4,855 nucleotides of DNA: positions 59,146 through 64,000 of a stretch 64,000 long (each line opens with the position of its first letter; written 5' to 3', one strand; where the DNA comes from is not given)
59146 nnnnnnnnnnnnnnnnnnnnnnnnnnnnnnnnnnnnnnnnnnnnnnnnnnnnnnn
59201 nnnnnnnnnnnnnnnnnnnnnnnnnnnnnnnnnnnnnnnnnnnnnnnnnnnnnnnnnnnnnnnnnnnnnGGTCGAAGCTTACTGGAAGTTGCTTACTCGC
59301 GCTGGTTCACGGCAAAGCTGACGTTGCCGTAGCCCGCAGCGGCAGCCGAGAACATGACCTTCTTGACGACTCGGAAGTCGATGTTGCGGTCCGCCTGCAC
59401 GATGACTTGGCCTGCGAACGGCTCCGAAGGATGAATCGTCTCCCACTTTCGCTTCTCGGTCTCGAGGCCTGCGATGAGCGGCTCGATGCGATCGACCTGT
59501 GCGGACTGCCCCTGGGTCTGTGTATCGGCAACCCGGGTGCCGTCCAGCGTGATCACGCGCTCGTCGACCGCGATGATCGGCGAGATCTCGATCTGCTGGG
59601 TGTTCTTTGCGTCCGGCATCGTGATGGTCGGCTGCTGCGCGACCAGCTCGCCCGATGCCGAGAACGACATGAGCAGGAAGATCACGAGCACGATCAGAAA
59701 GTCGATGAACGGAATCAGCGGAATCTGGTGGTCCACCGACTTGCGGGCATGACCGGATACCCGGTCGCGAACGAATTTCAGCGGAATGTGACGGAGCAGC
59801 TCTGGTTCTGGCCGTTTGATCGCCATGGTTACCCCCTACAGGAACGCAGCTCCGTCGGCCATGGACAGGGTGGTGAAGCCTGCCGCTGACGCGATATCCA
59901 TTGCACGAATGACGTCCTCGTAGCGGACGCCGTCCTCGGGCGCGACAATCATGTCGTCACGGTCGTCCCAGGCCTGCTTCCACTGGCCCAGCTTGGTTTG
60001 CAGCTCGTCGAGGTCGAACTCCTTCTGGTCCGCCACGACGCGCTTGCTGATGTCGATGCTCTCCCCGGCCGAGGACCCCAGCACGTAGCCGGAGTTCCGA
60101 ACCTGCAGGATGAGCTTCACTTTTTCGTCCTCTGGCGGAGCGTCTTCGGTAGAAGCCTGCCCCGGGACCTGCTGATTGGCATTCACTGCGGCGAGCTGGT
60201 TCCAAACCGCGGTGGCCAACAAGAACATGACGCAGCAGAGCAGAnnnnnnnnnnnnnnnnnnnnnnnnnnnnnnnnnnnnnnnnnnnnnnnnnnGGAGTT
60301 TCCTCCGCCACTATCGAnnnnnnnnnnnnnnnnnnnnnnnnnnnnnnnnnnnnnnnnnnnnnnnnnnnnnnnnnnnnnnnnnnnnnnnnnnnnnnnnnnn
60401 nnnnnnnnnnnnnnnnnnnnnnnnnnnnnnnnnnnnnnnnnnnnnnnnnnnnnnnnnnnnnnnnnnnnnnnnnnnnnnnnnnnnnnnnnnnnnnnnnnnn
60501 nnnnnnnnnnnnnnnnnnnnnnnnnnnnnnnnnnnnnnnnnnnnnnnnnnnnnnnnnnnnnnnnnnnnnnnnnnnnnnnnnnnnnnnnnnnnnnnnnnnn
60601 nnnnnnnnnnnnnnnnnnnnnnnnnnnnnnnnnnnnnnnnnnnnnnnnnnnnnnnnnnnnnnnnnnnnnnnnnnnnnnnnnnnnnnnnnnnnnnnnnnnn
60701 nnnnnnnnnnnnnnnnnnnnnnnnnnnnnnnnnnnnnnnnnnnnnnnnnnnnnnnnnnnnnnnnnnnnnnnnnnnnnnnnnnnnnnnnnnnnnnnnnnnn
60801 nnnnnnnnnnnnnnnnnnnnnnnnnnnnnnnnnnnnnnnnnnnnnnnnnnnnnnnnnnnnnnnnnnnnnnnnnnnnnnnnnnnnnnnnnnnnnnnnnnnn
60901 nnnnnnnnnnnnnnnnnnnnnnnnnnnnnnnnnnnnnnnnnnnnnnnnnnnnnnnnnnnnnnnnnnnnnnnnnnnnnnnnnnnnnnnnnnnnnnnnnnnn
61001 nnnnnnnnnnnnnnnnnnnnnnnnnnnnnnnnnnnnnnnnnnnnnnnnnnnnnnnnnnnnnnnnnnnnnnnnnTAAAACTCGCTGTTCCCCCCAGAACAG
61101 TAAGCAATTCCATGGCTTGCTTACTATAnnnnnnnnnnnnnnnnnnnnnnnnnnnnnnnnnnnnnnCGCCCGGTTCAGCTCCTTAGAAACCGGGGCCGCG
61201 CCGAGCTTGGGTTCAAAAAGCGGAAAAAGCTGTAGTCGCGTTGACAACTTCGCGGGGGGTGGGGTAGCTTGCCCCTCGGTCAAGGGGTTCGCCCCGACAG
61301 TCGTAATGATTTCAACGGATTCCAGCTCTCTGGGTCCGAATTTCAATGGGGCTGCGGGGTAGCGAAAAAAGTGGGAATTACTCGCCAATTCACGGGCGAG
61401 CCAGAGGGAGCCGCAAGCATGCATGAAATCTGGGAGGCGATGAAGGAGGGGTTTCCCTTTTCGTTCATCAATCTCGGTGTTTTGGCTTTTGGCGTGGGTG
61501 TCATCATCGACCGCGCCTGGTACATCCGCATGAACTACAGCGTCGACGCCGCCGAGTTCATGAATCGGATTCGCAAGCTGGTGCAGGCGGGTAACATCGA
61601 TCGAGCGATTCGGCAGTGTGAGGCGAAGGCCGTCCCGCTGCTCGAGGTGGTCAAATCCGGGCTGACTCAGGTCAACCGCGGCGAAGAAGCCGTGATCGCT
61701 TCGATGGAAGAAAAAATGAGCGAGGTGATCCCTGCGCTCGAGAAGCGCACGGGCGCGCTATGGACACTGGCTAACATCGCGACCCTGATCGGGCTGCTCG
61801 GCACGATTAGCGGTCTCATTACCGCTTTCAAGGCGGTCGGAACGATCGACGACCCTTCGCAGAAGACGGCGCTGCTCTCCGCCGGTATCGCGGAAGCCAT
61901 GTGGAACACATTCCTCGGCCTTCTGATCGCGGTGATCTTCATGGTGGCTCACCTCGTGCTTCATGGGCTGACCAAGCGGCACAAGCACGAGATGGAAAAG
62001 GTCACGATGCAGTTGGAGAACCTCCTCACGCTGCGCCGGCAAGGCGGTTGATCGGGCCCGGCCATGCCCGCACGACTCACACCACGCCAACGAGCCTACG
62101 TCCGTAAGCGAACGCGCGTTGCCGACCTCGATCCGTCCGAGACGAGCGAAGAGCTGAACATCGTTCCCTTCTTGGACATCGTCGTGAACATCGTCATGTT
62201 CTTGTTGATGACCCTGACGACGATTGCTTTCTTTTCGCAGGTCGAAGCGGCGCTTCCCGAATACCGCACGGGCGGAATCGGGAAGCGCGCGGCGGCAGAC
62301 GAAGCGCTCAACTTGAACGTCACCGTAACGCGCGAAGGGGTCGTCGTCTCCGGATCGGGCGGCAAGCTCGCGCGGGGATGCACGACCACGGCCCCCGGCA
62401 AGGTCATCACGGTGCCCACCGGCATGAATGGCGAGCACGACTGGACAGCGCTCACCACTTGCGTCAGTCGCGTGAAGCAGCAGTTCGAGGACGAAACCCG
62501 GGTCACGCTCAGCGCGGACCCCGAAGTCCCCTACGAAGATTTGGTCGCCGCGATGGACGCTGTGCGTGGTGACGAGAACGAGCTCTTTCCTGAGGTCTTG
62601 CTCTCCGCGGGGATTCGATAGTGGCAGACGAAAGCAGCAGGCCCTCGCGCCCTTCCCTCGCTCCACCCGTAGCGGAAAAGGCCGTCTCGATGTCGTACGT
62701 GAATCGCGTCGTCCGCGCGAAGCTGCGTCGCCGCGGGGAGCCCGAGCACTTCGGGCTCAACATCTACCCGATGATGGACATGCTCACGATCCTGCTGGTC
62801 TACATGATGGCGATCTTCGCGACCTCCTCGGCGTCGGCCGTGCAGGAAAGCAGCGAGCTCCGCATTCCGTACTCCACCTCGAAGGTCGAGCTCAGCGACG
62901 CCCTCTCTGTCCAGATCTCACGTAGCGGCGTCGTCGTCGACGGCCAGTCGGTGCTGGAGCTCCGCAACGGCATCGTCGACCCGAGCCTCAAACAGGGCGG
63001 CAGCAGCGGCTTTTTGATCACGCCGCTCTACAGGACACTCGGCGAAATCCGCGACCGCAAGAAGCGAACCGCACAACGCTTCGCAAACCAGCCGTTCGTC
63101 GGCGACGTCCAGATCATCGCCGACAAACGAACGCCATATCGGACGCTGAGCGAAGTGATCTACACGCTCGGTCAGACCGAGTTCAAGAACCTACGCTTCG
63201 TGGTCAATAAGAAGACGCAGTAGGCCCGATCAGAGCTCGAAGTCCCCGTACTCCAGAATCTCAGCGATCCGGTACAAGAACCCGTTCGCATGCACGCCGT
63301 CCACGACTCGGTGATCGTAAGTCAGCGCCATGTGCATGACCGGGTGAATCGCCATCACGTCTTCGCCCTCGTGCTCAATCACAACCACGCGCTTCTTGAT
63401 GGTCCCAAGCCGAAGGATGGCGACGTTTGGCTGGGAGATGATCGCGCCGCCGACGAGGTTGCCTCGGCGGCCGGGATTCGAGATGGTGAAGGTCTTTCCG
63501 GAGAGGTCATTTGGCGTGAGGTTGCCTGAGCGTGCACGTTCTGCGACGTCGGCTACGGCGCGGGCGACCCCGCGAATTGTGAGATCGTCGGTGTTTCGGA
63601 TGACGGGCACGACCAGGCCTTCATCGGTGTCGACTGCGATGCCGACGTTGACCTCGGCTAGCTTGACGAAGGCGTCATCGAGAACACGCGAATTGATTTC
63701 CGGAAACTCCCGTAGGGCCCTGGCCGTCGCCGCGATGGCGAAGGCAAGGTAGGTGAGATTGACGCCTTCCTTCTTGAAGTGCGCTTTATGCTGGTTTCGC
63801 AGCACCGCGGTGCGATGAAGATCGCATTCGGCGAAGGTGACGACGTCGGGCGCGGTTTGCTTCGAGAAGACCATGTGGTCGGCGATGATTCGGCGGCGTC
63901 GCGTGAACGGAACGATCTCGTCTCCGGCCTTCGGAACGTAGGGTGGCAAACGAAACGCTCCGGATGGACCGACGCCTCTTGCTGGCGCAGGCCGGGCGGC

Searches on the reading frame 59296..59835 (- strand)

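Call 33: search_protein_families(library=ncbifam, proteins=[window:59296-59835:-], max_evalue=0.001)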
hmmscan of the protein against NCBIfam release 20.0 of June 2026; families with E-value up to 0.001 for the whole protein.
window:59296-59835:- (180 aa): 3 families
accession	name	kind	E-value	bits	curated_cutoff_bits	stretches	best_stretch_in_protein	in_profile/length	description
TIGR02801.1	tolR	equivalog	6.1e-08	33.4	127.3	1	37-175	4-127/129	protein TolR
NF008248.0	PRK11024.1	equivalog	4.9e-05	23.5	162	1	25-84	3-58/142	colicin uptake protein TolR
NF008429.0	PRK11267.1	equivalog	0.00015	21.8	216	0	34-59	14-40/141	TonB system transport protein ExbD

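Call 34: search_protein_families(library=pfam, proteins=[window:59296-59835:-], max_evalue=0.001)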
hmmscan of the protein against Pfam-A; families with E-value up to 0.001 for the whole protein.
window:59296-59835:- (180 aa): 1 family
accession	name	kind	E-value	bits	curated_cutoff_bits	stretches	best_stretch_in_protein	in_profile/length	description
PF02472.21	ExbD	-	3.2e-14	53.5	25.4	1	33-177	3-126/128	Biopolymer transport protein ExbD/TolR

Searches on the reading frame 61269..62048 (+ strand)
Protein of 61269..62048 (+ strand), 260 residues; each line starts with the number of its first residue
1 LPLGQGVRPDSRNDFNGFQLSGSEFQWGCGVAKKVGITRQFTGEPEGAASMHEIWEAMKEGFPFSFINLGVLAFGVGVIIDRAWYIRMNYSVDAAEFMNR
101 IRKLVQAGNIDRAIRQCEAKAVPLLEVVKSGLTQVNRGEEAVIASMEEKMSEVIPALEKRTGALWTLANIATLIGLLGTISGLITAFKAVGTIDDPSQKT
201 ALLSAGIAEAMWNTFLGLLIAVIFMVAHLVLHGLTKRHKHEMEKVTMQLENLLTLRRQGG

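Call 34: search_protein_families(library=pfam, proteins=[window:61269-62048:+], max_evalue=0.001)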
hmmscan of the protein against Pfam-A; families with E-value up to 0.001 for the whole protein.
window:61269-62048:+ (260 aa): 1 family
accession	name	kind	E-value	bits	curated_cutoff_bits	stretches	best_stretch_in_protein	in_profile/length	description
PF01618.21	MotA_ExbB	-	2.9e-23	82.4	22.9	1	126-243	8-126/127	MotA/TolQ/ExbB proton channel family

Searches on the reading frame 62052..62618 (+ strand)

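Call 33: search_protein_families(library=ncbifam, proteins=[window:62052-62618:+], max_evalue=0.001)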
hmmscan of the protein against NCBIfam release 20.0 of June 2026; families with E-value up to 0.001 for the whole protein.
window:62052-62618:+ (189 aa): 5 families
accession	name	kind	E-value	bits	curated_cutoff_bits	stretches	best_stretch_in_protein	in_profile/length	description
TIGR02801.1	tolR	equivalog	3e-08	34.3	127.3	1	33-173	3-118/129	protein TolR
TIGR02804.1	ExbD_2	equivalog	1.2e-05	25.7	123.45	0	33-74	2-42/121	TonB system transport protein ExbD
NF008248.0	PRK11024.1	equivalog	1.6e-05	25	162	0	30-71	11-50/142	colicin uptake protein TolR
TIGR02803.1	ExbD_1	equivalog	0.00021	21.4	152.95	0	142-172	79-109/122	TonB system transport protein ExbD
NF008429.0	PRK11267.1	equivalog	0.00081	19.4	216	0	142-172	93-123/141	TonB system transport protein ExbD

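Call 34: search_protein_families(library=pfam, proteins=[window:62052-62618:+], max_evalue=0.001)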
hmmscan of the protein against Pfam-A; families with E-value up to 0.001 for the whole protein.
window:62052-62618:+ (189 aa): 1 family
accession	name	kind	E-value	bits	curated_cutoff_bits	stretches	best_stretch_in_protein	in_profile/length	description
PF02472.21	ExbD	-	3.3e-14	53.5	25.4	1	30-172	3-114/128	Biopolymer transport protein ExbD/TolR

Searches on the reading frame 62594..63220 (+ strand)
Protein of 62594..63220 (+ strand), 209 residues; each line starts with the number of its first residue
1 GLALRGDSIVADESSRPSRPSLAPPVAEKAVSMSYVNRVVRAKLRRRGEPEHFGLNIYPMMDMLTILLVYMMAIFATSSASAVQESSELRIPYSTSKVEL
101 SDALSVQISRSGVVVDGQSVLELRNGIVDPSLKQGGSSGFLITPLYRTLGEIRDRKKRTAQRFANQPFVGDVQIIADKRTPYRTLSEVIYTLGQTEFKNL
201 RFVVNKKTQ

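Call 33: search_protein_families(library=ncbifam, proteins=[window:62594-63220:+], max_evalue=0.001)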
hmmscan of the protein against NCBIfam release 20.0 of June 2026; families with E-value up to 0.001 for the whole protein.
window:62594-63220:+ (209 aa): 1 family
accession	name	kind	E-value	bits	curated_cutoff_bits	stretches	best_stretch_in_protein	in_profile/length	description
TIGR02801.1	tolR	equivalog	1.6e-05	25.5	127.3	0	55-114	5-62/129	protein TolR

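Call 34: search_protein_families(library=pfam, proteins=[window:62594-63220:+], max_evalue=0.001)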
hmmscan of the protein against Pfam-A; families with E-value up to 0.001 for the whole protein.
window:62594-63220:+ (209 aa): 1 family
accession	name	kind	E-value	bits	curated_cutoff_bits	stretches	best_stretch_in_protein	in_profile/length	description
PF02472.21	ExbD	-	6e-11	43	25.4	1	51-206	4-127/128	Biopolymer transport protein ExbD/TolR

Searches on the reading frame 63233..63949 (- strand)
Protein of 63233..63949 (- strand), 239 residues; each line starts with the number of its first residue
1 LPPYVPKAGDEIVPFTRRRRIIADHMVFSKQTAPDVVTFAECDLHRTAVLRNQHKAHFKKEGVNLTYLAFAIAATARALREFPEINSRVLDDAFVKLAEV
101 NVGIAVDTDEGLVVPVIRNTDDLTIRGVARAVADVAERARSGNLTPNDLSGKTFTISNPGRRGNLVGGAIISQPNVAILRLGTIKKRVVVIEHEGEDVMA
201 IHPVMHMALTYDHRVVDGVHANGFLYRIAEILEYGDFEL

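Call 34: search_protein_families(library=pfam, proteins=[window:63233-63949:-], max_evalue=0.001)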
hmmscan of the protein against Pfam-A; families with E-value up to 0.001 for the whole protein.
window:63233-63949:- (239 aa): 1 family
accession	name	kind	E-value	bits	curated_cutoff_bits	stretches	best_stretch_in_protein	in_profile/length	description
PF00198.28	2-oxoacid_dh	-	1.9e-69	234.1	23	1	10-233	4-225/232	2-oxoacid dehydrogenases acyltransferase (catalytic domain)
